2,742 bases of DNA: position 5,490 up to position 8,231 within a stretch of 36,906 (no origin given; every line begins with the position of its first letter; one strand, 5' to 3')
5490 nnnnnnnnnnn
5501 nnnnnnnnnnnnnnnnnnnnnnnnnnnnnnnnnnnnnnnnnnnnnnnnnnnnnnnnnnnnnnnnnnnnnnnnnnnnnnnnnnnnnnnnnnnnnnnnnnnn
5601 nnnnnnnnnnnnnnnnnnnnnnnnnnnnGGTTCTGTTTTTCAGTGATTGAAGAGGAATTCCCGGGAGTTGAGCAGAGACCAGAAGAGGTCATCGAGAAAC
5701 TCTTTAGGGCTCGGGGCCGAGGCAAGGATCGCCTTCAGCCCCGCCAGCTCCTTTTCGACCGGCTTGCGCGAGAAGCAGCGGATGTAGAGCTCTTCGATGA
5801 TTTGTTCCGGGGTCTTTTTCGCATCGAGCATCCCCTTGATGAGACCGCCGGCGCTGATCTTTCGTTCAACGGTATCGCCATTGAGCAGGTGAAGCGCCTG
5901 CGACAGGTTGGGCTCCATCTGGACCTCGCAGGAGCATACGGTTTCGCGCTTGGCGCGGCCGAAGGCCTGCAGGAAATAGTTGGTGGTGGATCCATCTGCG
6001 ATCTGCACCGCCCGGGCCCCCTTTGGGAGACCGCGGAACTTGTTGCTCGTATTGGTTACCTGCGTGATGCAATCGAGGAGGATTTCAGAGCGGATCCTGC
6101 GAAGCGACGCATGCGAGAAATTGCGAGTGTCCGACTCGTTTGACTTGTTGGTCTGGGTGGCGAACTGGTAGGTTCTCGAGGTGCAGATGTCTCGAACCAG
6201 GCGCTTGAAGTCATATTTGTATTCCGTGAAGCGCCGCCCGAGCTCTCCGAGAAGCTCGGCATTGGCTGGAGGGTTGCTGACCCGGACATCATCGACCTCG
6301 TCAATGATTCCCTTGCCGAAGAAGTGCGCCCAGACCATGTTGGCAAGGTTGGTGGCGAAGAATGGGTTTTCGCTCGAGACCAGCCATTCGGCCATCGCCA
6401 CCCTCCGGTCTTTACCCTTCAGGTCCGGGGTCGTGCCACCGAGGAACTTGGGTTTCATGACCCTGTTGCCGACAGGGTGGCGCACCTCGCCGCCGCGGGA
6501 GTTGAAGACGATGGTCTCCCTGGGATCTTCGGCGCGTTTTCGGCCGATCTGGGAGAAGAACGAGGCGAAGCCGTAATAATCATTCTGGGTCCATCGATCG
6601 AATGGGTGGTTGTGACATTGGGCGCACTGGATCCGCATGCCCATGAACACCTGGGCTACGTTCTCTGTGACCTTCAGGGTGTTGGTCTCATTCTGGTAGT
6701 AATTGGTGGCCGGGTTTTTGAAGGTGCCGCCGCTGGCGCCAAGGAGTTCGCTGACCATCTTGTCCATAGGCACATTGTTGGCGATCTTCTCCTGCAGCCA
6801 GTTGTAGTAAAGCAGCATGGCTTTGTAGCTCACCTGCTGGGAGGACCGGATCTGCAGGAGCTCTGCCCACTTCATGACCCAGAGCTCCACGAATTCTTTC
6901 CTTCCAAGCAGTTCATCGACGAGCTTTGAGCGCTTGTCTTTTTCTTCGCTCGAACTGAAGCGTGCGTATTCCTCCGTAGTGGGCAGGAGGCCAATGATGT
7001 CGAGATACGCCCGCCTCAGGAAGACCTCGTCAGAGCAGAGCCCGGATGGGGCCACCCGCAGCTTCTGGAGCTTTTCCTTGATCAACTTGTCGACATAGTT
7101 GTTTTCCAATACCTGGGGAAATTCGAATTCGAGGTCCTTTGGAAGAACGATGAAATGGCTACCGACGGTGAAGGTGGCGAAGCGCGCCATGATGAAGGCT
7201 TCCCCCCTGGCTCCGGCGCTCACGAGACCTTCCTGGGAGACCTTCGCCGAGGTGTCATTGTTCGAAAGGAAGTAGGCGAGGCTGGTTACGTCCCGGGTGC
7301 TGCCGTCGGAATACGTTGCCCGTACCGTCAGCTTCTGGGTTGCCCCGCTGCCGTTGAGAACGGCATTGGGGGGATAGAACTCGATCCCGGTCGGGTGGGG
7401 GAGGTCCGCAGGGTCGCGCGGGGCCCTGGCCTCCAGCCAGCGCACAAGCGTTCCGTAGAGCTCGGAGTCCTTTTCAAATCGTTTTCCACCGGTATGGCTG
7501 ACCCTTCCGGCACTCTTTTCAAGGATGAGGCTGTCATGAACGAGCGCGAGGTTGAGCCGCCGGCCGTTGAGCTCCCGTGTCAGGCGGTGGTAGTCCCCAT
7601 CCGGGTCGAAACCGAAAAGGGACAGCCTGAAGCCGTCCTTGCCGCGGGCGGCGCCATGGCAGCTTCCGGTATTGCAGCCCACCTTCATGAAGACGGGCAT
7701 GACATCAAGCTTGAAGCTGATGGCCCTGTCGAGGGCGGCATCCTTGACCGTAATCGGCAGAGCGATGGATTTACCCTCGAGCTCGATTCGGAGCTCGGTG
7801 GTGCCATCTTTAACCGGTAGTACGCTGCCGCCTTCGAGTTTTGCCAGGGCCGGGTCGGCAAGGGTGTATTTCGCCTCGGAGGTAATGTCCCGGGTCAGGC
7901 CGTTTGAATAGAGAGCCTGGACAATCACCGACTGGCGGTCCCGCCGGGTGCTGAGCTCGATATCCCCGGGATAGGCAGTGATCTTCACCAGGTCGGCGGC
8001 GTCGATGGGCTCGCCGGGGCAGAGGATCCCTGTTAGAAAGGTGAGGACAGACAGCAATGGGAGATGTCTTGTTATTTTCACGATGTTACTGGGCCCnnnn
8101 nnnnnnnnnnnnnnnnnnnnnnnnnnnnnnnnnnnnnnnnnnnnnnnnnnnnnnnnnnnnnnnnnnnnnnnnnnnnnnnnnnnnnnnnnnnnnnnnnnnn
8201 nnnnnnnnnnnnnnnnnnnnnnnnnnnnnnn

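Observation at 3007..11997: Four-gene operon built entirely from exported proteins of unknown-function families (DUF1501, double-PPC, PSCyt2/PSD1, PSCyt1-WD40-coiled coil)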

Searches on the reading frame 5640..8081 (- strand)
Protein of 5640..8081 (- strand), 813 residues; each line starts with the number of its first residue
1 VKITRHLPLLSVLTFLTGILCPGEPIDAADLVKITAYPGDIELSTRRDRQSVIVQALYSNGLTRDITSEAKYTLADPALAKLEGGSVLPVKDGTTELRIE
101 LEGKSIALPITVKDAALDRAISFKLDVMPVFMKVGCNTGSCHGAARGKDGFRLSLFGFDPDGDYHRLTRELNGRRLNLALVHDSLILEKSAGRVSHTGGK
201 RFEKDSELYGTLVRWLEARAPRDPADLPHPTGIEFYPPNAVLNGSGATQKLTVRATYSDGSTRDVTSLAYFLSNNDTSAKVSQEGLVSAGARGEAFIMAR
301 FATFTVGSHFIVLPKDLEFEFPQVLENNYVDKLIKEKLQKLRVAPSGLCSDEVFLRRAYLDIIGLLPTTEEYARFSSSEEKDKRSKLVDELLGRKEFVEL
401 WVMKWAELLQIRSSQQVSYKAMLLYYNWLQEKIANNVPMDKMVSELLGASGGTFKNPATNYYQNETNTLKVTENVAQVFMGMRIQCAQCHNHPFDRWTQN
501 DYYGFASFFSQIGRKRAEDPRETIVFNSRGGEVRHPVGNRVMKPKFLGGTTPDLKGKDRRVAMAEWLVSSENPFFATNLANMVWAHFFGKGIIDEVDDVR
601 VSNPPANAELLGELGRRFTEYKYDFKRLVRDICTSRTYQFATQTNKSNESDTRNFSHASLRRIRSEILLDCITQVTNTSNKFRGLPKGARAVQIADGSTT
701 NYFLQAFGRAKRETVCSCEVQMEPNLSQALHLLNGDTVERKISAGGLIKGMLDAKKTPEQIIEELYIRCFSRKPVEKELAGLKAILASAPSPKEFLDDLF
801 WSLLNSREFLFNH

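Call 3: search_protein_families(library=pfam, proteins=[window:5640-8081:-], max_evalue=0.01)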
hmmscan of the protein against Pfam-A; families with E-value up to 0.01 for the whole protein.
window:5640-8081:- (813 aa): 4 families
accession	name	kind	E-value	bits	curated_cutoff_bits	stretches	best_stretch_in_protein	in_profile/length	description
PF07583.16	PSCyt2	-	3.2e-48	164.9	29.8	1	330-512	2-207/209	Protein of unknown function (DUF1549)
PF07587.16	PSD1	-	5.4e-38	131.2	28.5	1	559-785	1-243/244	Protein of unknown function (DUF1553)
PF02368.24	Big_2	-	4.8e-06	26.9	22.8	1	232-297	4-64/79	Bacterial Ig-like domain (group 2)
PF21461.3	HL_N-beta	-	6.2e-06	26.4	27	1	68-112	12-57/57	Hyaluronate lyase, N-terminal beta-sheet domain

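Call 9: search_protein_families(library=ncbifam, proteins=[window:5640-8081:-], max_evalue=0.01)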
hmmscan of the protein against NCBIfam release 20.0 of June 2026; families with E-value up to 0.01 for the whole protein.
window:5640-8081:- (813 aa): 0 families

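Call 26: search_solved_structures(query=window:5640-8081:-, max_evalue=1)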
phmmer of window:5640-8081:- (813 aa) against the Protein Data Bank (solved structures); distinct sequences matched with E-value up to 1: 6.
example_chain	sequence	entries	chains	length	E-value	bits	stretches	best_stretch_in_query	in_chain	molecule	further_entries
9ifo_A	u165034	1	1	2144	9e-23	83.4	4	231-306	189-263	Teneurin-Like Protein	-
9pt5_A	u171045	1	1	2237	1.1e-22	83.1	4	231-306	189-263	Teneurin-like protein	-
2mog_A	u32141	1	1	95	0.0018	19.6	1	233-305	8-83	Bacterial Ig-like domain, group 2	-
2mqg_A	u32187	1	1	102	0.0023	19.2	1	232-305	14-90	LigB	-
8gyr_B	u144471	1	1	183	0.0039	18.5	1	234-284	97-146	LigA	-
8gyr_A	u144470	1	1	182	0.0042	18.3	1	233-284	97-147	Leptospira Immunoglobulin-like protein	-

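Call 28: search_solved_structures(query=window:5640-8081:-, max_evalue=0.001, show_alignments=1)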
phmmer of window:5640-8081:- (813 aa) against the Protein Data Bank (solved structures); distinct sequences matched with E-value up to 0.001: 2.
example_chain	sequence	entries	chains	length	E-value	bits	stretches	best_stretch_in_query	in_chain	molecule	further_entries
9ifo_A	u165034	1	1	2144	9e-23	83.4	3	231-306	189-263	Teneurin-Like Protein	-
9pt5_A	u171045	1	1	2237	1.1e-22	83.1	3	231-306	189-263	Teneurin-like protein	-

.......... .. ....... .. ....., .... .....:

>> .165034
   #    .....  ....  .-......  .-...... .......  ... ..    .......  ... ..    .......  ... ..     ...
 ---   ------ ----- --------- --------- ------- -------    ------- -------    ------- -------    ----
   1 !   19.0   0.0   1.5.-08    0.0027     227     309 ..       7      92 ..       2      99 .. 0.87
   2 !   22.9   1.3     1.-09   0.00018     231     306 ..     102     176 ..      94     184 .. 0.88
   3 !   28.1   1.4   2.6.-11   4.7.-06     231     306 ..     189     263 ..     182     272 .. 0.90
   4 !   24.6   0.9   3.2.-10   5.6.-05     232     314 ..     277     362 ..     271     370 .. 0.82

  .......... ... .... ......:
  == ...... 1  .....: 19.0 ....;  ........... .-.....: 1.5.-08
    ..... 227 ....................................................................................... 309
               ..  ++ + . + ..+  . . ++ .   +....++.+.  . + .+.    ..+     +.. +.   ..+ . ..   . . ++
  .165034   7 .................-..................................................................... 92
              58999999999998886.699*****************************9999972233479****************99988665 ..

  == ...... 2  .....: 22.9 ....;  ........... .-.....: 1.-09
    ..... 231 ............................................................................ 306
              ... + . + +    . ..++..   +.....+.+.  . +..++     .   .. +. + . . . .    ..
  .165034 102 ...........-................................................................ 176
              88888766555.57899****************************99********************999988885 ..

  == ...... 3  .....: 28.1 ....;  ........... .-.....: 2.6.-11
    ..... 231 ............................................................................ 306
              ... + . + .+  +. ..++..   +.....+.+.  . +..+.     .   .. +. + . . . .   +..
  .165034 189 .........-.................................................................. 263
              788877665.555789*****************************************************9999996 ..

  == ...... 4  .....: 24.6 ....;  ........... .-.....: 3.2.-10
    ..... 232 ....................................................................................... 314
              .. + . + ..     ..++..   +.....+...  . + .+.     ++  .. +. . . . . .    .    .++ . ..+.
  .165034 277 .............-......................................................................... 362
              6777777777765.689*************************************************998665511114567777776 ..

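Call 29: find_homologous_proteins(query=window:5640-8081:-, max_evalue=0.00001)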
Query window:5640-8081:- (813 aa): 7998 proteins with E <= 0.00001 among 8000 candidates; the best 120 are listed.
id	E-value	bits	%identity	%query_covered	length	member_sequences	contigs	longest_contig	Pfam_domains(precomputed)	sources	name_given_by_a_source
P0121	0.0e+0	1721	92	100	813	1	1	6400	PF07587.17,PF21461.4,PF02368.25,PF07583.17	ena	-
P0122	0.0e+0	1719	92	100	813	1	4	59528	PF07587.17,PF21461.4,PF07583.17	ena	-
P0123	0.0e+0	1718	92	100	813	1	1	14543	PF07587.17,PF21461.4,PF02368.25,PF07583.17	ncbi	-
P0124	0.0e+0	1718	92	100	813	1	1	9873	PF07587.17,PF21461.4,PF07583.17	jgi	-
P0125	0.0e+0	1714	92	100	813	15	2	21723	PF07587.17,PF21461.4,PF07583.17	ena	-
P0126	0.0e+0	1709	91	100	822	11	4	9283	PF07587.17,PF21461.4,PF02368.25,PF07583.17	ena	-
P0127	0.0e+0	1659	88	100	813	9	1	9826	PF07587.17,PF21461.4,PF02368.25,PF07583.17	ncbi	-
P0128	0.0e+0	1649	88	100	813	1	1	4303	PF07587.17,PF02368.25,PF07583.17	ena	-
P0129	0.0e+0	1647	88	100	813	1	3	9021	PF07587.17,PF02368.25,PF07583.17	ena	-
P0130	0.0e+0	1647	88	100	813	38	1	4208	PF07587.17,PF21461.4,PF07583.17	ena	-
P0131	0.0e+0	1646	88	100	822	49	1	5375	PF07587.17,PF21461.4,PF07583.17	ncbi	-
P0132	0.0e+0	1644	88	100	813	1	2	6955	PF07587.17,PF02368.25,PF07583.17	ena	-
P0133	0.0e+0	1644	88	100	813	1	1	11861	PF07587.17,PF02368.25,PF07583.17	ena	-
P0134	0.0e+0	1643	88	100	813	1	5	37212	PF07587.17,PF02368.25,PF07583.17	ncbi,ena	-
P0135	0.0e+0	1642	88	100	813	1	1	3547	PF07587.17,PF02368.25,PF07583.17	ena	-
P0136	0.0e+0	1590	86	99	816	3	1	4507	PF07587.17,PF02368.25,PF07583.17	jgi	jgi:hypothetical protein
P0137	0.0e+0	1359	72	100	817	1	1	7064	PF07587.17,PF02368.25,PF07583.17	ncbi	-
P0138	0.0e+0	1351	71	100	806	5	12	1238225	PF07587.17,PF07583.17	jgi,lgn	jgi:hypothetical protein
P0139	0.0e+0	1345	72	97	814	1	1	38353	PF07587.17,PF07583.17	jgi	jgi:hypothetical protein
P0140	0.0e+0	1342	72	96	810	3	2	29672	PF07587.17,PF02368.25,PF07583.17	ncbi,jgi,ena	-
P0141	0.0e+0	1340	72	99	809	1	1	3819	PF07587.17,PF07583.17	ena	-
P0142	0.0e+0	1338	72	96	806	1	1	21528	PF07587.17,PF07583.17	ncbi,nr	ncbi:MAG: DUF1549 domain-containing protein [Gemmatales bacterium]|nr:DUF1549 domain-containing prot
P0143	0.0e+0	1330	70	100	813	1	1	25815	PF07587.17,PF07583.17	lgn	-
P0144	0.0e+0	1328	69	100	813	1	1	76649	PF07587.17,PF07583.17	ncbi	-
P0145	0.0e+0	1327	70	98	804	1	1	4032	PF07587.17,PF07583.17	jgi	jgi:hypothetical protein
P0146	0.0e+0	1326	69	100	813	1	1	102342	PF07587.17,PF07583.17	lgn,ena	-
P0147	0.0e+0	1325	72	96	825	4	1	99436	PF07587.17,PF07583.17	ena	-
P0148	0.0e+0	1323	70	99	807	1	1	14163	PF07587.17,PF07583.17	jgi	jgi:hypothetical protein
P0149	0.0e+0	1321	71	96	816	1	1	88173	PF07587.17,PF07583.17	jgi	jgi:hypothetical protein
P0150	0.0e+0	1320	71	97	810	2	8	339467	PF07587.17,PF07583.17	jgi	-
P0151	0.0e+0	1318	71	97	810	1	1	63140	PF07587.17,PF07583.17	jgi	jgi:hypothetical protein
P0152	0.0e+0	1316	69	100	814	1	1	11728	PF07587.17,PF07583.17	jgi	jgi:hypothetical protein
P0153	0.0e+0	1316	71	98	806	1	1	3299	PF07587.17,PF07583.17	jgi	jgi:hypothetical protein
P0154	0.0e+0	1315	71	97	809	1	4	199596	PF07587.17,PF07583.17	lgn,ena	-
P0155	0.0e+0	1313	71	96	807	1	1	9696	PF07587.17,PF07583.17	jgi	jgi:hypothetical protein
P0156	0.0e+0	1312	72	96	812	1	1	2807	PF07587.17,PF07583.17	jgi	jgi:hypothetical protein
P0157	0.0e+0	1312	70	98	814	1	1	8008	PF07587.17,PF07583.17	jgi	jgi:Protein of unknown function (DUF1549)/Protein of unknown function (DUF1553)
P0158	0.0e+0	1309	71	96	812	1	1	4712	PF07587.17,PF07583.17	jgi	jgi:hypothetical protein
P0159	0.0e+0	1307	69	100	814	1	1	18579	PF07587.17,PF07583.17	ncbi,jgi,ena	-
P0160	0.0e+0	1307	69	99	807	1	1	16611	PF07587.17,PF07583.17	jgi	jgi:hypothetical protein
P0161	0.0e+0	1306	70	98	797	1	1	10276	PF07587.17,PF07583.17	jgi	jgi:hypothetical protein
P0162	0.0e+0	1306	71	97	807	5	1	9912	PF07587.17,PF02368.25,PF07583.17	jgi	jgi:hypothetical protein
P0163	0.0e+0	1305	70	96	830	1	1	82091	PF07587.17,PF07583.17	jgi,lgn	jgi:hypothetical protein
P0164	0.0e+0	1305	70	97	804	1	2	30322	PF07587.17,PF07583.17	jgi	jgi:hypothetical protein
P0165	0.0e+0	1305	70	97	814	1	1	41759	PF07587.17,PF07583.17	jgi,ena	jgi:hypothetical protein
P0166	0.0e+0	1304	71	97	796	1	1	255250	PF07587.17,PF07583.17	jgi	jgi:hypothetical protein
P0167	0.0e+0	1303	71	97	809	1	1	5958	PF07587.17,PF07583.17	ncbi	-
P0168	0.0e+0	1303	70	97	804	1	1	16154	PF07587.17,PF07583.17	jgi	jgi:hypothetical protein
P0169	0.0e+0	1302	70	98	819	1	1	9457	PF07587.17,PF07583.17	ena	-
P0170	0.0e+0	1301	71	96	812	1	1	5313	PF07587.17,PF07583.17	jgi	jgi:hypothetical protein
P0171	0.0e+0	1301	69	97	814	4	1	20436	PF07587.17,PF07583.17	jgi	jgi:hypothetical protein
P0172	0.0e+0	1300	70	97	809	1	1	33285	PF07587.17,PF07583.17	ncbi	-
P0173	0.0e+0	1300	71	97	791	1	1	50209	PF07587.17,PF07583.17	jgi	jgi:hypothetical protein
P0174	0.0e+0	1299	69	100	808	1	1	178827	PF07587.17,PF07583.17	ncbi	-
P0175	0.0e+0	1299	70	96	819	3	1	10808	PF07587.17,PF07583.17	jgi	jgi:hypothetical protein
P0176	0.0e+0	1299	69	100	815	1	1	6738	PF07587.17,PF07583.17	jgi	jgi:hypothetical protein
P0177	0.0e+0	1299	69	99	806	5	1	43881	PF07587.17,PF07583.17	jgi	jgi:hypothetical protein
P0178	0.0e+0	1297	70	98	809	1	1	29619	PF07587.17,PF07583.17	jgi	jgi:hypothetical protein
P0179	0.0e+0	1297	68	99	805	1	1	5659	PF07587.17,PF07583.17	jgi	jgi:hypothetical protein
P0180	0.0e+0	1297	70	96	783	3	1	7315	PF07587.17,PF07583.17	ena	-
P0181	0.0e+0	1297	70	98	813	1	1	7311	PF07587.17,PF02368.25,PF07583.17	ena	-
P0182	0.0e+0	1297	68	99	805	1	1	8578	PF07587.17,PF07583.17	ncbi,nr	ncbi:MAG TPA: DUF1549 and DUF1553 domain-containing protein [Gemmataceae bacterium]|nr:DUF1549 and D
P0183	0.0e+0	1296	68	99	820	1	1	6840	PF07587.17,PF07583.17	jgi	jgi:hypothetical protein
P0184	0.0e+0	1296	68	99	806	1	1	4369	PF07587.17,PF07583.17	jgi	jgi:hypothetical protein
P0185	0.0e+0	1296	67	100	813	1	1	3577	PF07587.17,PF07583.17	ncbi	-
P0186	0.0e+0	1294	70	96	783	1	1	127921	PF07587.17,PF07583.17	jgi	jgi:hypothetical protein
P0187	0.0e+0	1294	68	99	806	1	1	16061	PF07587.17,PF07583.17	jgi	jgi:hypothetical protein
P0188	0.0e+0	1293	68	99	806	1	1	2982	PF07587.17,PF07583.17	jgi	jgi:hypothetical protein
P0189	0.0e+0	1292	69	99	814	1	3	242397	PF07587.17,PF07583.17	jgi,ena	-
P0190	0.0e+0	1292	69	96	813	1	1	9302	PF07587.17,PF07583.17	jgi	jgi:hypothetical protein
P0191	0.0e+0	1292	69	96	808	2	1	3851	PF07587.17,PF07583.17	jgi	jgi:Protein of unknown function (DUF1549)/Protein of unknown function (DUF1553)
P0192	0.0e+0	1292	70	97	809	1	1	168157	PF07587.17,PF07583.17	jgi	jgi:hypothetical protein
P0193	0.0e+0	1292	68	100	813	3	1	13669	PF07587.17,PF07583.17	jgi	jgi:hypothetical protein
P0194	0.0e+0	1291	70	96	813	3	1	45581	PF07587.17,PF07583.17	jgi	jgi:Protein of unknown function (DUF1549)/Protein of unknown function (DUF1553)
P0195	0.0e+0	1290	70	97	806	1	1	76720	PF07587.17,PF07583.17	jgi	jgi:hypothetical protein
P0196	0.0e+0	1290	69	96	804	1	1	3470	PF07587.17,PF07583.17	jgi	jgi:hypothetical protein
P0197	0.0e+0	1290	69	96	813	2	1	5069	PF07587.17,PF07583.17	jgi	jgi:hypothetical protein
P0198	0.0e+0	1290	69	97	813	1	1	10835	PF07587.17,PF07583.17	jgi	jgi:hypothetical protein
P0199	0.0e+0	1290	68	100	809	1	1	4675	PF07587.17,PF07583.17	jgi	jgi:hypothetical protein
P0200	0.0e+0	1289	70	96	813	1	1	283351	PF07587.17,PF07583.17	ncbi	-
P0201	0.0e+0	1288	68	100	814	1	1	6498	PF07587.17,PF07583.17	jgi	jgi:hypothetical protein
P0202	0.0e+0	1287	68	100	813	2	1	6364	PF07587.17,PF02368.25,PF07583.17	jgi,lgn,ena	-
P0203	0.0e+0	1287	68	98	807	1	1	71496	PF07587.17,PF07583.17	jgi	jgi:hypothetical protein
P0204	0.0e+0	1286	69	96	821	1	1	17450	PF07587.17,PF07583.17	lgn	-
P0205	0.0e+0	1286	70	96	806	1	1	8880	PF07587.17,PF07583.17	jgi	jgi:hypothetical protein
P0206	0.0e+0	1286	69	100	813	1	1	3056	PF07587.17,PF02368.25,PF07583.17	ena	-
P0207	0.0e+0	1285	69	96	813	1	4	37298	PF07587.17,PF02368.25,PF07583.17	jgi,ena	-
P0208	0.0e+0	1285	69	97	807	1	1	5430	PF07587.17,PF07583.17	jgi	jgi:hypothetical protein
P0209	0.0e+0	1285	70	96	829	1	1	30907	PF07587.17,PF07583.17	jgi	jgi:hypothetical protein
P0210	0.0e+0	1285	70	96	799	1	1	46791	PF07587.17,PF21461.4,PF07583.17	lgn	-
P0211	0.0e+0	1285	68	99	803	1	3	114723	PF07587.17,PF07583.17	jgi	jgi:hypothetical protein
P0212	0.0e+0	1285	68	99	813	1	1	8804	PF07587.17,PF07583.17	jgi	-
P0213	0.0e+0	1284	70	96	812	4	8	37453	PF07587.17,PF07583.17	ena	-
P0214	0.0e+0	1284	68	99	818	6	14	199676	PF07587.17,PF07583.17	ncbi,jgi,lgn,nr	ncbi:MAG TPA: DUF1549 and DUF1553 domain-containing protein [Gemmataceae bacterium]|nr:DUF1549 and D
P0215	0.0e+0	1284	69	97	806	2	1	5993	PF07587.17,PF21461.4,PF07583.17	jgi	jgi:hypothetical protein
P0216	0.0e+0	1283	70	97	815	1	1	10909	PF07587.17,PF02368.25,PF07583.17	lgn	-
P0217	0.0e+0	1283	69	96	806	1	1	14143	PF07587.17,PF07583.17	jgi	jgi:hypothetical protein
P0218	0.0e+0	1283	70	97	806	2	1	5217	PF07587.17,PF07583.17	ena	-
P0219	0.0e+0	1283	69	96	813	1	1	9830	PF07587.17,PF07583.17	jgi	jgi:hypothetical protein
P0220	0.0e+0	1282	69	97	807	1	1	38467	PF07587.17,PF07583.17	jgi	jgi:hypothetical protein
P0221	0.0e+0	1282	69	97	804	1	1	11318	PF07587.17,PF07583.17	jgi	jgi:hypothetical protein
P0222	0.0e+0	1282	68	96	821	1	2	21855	PF07587.17,PF07583.17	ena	-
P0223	0.0e+0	1281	69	96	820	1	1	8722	PF07587.17,PF07583.17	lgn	-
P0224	0.0e+0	1281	68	99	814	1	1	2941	PF07587.17,PF07583.17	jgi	-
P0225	0.0e+0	1281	69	96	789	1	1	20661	PF07587.17,PF07583.17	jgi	jgi:hypothetical protein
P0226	0.0e+0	1281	71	96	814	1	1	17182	PF07587.17,PF02368.25,PF07583.17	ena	-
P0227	0.0e+0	1280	69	97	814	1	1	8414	PF07587.17,PF07583.17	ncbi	ncbi:MAG: DUF1549 domain-containing protein [Gemmataceae bacterium]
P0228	0.0e+0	1280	69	98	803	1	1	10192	PF07587.17,PF07583.17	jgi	jgi:hypothetical protein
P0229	0.0e+0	1279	69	99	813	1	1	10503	PF07587.17,PF07583.17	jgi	jgi:hypothetical protein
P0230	0.0e+0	1279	68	100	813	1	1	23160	PF07587.17,PF07583.17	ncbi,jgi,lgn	-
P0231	0.0e+0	1278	70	96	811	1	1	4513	PF07587.17,PF07583.17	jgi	jgi:hypothetical protein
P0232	0.0e+0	1278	70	96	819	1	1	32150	PF07587.17,PF02368.25,PF07583.17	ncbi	-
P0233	0.0e+0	1278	68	98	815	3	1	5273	PF07587.17,PF07583.17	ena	-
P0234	0.0e+0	1278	69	96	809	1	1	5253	PF07587.17,PF07583.17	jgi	jgi:hypothetical protein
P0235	0.0e+0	1278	66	100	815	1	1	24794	PF07587.17,PF07583.17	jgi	jgi:hypothetical protein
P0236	0.0e+0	1278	67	100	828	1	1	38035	PF07587.17,PF07583.17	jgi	jgi:hypothetical protein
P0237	0.0e+0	1278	68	100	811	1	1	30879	PF07587.17,PF07583.17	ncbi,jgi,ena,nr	ncbi:MAG TPA: DUF1549 domain-containing protein [Gemmataceae bacterium]|nr:DUF1549 domain-containing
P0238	0.0e+0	1277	68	100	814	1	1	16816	PF07587.17,PF07583.17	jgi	jgi:hypothetical protein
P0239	0.0e+0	1277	68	99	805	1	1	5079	PF07587.17,PF07583.17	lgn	-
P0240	0.0e+0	1277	70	96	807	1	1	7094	PF07587.17,PF07583.17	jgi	jgi:hypothetical protein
